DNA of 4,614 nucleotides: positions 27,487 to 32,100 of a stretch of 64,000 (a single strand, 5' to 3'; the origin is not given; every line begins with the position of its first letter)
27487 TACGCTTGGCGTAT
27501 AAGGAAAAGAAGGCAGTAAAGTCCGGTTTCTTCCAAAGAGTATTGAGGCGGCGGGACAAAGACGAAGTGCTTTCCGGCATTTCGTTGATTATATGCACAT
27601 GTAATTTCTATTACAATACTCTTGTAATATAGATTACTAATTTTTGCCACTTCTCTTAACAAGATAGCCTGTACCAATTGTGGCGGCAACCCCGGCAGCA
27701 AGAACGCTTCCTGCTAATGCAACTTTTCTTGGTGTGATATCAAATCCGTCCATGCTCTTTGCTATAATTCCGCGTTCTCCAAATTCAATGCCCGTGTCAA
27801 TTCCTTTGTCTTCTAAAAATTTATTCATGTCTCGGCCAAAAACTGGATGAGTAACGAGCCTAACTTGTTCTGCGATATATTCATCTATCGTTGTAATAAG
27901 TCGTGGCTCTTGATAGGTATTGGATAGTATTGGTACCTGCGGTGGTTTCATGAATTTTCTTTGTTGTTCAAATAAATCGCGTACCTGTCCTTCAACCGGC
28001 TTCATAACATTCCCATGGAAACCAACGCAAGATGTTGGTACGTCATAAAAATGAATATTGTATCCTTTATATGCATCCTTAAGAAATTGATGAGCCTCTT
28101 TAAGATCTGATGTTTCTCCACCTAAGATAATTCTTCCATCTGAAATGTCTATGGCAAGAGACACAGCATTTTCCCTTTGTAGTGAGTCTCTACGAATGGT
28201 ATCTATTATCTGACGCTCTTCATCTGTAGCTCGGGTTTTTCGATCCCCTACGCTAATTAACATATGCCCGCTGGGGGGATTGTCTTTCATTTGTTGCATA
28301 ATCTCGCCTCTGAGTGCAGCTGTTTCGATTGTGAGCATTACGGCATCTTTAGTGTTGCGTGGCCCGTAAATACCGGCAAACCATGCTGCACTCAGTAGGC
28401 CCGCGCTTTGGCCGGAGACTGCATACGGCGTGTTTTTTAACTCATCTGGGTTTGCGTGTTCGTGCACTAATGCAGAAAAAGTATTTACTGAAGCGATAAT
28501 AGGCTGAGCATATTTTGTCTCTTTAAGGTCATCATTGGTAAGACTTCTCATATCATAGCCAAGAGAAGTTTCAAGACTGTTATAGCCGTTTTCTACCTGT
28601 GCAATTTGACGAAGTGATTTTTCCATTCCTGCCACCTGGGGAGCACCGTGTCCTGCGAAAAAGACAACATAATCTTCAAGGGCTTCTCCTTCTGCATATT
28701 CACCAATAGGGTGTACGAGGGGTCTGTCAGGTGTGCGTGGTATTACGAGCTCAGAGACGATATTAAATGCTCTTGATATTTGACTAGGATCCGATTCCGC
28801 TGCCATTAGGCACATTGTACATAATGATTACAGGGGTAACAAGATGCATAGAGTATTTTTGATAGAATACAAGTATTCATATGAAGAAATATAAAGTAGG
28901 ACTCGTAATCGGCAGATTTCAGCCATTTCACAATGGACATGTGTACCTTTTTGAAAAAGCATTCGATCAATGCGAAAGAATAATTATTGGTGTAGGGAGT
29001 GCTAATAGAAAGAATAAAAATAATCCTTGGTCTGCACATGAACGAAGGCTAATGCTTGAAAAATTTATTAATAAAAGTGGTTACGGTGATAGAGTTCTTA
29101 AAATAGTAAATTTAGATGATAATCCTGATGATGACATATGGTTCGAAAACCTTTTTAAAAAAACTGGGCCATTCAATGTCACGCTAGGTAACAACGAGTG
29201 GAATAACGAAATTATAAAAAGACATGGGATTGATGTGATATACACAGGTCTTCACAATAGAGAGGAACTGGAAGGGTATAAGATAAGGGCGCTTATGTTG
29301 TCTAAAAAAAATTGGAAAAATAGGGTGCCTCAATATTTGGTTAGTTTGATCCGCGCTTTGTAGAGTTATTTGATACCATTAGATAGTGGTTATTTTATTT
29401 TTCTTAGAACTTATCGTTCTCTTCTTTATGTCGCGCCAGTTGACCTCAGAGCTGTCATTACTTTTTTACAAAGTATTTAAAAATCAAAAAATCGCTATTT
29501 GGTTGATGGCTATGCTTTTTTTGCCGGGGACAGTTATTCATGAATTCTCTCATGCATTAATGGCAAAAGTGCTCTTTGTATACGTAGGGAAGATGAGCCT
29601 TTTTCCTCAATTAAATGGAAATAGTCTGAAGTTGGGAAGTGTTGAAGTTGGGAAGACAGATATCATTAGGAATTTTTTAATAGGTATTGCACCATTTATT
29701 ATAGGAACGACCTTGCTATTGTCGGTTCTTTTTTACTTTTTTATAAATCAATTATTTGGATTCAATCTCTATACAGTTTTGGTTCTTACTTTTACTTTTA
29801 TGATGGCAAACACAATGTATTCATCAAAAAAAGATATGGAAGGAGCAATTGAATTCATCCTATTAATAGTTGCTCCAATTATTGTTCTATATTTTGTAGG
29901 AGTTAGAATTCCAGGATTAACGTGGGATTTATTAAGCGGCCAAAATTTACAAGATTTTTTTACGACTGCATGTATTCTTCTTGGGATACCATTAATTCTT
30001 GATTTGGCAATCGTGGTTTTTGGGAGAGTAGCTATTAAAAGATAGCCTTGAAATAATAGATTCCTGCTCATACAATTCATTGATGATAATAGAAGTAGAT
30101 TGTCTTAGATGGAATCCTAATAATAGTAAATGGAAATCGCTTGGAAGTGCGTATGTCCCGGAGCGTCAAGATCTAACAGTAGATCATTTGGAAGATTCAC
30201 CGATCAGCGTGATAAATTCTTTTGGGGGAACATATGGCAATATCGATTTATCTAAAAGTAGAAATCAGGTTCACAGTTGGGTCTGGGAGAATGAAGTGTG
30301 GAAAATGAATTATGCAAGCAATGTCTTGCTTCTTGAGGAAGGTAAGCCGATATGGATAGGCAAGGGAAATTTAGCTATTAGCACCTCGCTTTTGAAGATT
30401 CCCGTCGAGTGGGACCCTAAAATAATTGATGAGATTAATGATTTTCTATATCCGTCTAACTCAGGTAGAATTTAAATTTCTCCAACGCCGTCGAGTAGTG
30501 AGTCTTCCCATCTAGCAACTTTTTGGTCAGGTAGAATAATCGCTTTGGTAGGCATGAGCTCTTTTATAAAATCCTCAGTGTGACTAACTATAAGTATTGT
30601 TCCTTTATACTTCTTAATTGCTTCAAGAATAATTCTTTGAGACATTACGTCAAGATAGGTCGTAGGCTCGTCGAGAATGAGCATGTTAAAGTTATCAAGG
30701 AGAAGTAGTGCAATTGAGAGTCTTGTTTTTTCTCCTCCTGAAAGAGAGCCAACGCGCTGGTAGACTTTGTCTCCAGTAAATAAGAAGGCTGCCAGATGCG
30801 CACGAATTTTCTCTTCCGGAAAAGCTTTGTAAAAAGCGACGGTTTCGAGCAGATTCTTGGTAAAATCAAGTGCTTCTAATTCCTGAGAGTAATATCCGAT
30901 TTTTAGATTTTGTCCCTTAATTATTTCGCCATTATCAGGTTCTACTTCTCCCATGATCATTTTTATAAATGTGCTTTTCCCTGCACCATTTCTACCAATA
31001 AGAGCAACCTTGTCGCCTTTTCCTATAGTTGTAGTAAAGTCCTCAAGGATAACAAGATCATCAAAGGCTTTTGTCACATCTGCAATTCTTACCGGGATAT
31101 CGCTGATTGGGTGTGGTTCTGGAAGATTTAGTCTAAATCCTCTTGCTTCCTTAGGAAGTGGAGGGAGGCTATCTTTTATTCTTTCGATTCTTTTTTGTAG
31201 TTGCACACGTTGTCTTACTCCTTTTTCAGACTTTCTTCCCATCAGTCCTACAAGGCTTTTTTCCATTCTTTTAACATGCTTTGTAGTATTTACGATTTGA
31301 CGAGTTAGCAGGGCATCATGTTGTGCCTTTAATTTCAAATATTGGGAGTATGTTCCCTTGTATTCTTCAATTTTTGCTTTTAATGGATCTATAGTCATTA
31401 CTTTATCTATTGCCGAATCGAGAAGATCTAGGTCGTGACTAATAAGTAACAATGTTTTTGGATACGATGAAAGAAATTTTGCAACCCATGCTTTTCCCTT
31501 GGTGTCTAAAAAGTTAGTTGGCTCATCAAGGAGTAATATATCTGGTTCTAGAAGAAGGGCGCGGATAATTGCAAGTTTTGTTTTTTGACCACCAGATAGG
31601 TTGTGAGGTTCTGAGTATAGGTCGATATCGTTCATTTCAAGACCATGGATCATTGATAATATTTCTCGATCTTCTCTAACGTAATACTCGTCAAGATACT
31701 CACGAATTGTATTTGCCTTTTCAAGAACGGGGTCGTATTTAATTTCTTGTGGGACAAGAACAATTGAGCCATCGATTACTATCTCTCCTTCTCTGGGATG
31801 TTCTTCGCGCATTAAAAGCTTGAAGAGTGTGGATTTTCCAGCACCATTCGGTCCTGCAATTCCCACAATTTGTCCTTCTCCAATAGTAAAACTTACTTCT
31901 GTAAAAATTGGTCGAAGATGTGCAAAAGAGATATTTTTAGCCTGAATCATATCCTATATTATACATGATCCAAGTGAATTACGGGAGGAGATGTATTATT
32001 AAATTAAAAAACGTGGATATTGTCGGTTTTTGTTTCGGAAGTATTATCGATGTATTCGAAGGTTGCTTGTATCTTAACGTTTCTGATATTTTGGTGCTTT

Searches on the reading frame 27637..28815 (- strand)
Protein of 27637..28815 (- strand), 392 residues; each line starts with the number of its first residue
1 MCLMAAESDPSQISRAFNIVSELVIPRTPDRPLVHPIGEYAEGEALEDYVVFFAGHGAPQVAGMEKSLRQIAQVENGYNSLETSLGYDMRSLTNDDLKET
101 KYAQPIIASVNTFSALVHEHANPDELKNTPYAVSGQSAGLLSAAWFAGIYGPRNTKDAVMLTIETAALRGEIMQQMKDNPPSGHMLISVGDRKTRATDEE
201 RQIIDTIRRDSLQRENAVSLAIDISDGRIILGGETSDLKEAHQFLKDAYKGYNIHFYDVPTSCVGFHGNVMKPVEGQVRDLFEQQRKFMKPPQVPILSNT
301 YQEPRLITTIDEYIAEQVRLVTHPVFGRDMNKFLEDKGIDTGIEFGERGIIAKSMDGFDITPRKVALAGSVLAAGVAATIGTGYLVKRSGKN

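Call 79: search_protein_families(library=ncbifam, proteins=[window:27637-28815:-], max_evalue=0.00001)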
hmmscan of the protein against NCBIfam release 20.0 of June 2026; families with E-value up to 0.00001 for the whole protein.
window:27637-28815:- (392 aa): 2 families
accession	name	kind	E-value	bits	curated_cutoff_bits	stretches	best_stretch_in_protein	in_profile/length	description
TIGR00128.1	fabD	equivalog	1.5e-20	73.9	260.9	1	50-346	4-274/290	ACP S-malonyltransferase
TIGR03131.1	malonate_mdcH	equivalog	1.2e-11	44.6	297.9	1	50-344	2-261/297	malonate decarboxylase subunit epsilon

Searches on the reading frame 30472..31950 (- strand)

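Call 79: search_protein_families(library=ncbifam, proteins=[window:30472-31950:-], max_evalue=0.00001)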
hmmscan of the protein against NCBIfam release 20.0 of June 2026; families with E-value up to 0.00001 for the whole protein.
window:30472-31950:- (492 aa): 194 families (the best 25 are shown)
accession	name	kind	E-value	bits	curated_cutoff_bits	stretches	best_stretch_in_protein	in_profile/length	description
NF000355.4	ribo_prot_ABC_F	equivalog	2.8e-114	382.7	380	2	238-467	264-494/499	ribosomal protection-like ABC-F family protein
NF011646.0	PRK15064.1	equivalog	9.4e-90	301.5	762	2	104-482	142-517/530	ABC-F family ATPase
NF000168.2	ABCF_Msr_all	exception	7.1e-86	288.7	680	3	246-467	257-473/487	Msr family ABC-F type ribosomal protection protein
NF008775.0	PRK11819.1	equivalog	8e-84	282.2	599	2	71-464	118-507/556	energy-dependent translational throttle protein EttA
TIGR03719.1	ABC_ABC_ChvD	subfamily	3.1e-83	280.3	806.75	2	71-464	116-505/552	energy-dependent translational throttle protein EttA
NF000169.2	ABCF_Sal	exception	4.6e-80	269.8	725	3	249-469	281-498/542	Sal family ABC-F type ribosomal protection protein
NF000170.2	ABCF_Vga_all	exception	1.4e-79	268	725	2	222-484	202-464/521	Vga family ABC-F type ribosomal protection protein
NF050005.1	ABC_ATPase_Uup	equivalog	1.1e-77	261.7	900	2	75-466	116-504/636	ATP-binding cassette ATPase Uup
NF043038.1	ABCF_CplR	exception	1.3e-74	251.9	780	2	219-466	219-463/544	ABC-F type ribosomal protection protein CplR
NF008358.0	PRK11147.1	equivalog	3.7e-74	250.1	936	2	114-466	153-504/635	ABC transporter ATP-binding protein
NF007921.0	PRK10636.1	equivalog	6.5e-73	246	917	1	98-485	130-512/638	ABC transporter ATP-binding protein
NF000167.2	ABCF_Lsa_all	exception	1.3e-63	215.7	750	2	2-232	4-229/492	Lsa family ABC-F type ribosomal protection protein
NF000514.1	ABCF_OptrA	exception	9.1e-60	202.7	1450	1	92-464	157-524/655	ABC-F type ribosomal protection protein OptrA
NF000171.1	ABCF_producer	exception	3.5e-59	200.7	800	4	94-212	140-256/541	TlrC/CarA/OleB/SrmB family ABC-F type ribosomal protection protein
NF009945.0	PRK13409.1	equivalog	3.1e-52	178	469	2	22-189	362-530/592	ribosome biogenesis/translation initiation ATPase RLI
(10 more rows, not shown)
